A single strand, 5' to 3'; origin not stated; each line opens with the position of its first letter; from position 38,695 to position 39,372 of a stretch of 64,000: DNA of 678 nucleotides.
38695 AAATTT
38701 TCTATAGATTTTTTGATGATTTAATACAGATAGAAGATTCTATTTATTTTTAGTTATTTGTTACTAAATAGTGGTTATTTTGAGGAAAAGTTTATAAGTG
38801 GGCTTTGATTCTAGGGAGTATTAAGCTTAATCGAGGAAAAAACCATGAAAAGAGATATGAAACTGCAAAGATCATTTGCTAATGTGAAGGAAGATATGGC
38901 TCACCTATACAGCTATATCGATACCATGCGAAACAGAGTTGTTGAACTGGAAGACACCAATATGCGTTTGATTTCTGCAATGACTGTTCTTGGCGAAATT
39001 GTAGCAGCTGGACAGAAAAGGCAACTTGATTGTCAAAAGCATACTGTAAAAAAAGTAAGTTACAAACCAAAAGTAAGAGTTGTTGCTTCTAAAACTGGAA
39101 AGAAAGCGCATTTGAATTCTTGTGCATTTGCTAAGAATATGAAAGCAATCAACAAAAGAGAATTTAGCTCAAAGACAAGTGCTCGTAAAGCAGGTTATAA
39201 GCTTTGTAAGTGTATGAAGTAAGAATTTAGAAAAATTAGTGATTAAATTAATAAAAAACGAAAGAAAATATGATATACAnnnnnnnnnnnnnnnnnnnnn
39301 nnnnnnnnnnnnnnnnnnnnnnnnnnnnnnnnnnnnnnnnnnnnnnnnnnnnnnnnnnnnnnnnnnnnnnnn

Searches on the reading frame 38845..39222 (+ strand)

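Call 10: search_protein_families(library=pfam, proteins=[window:38845-39222:+], max_evalue=0.01)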
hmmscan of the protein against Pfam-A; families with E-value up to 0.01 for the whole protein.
window:38845-39222:+ (125 aa): 2 families
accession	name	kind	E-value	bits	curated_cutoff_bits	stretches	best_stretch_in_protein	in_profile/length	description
PF20592.3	pAdhesive_10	-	0.0026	18.4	27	1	38-119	63-141/167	Putative adhesin domain (group 10)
PF05816.16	TelA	-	0.0087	15.6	30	1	12-75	97-160/332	Toxic anion resistance protein (TelA)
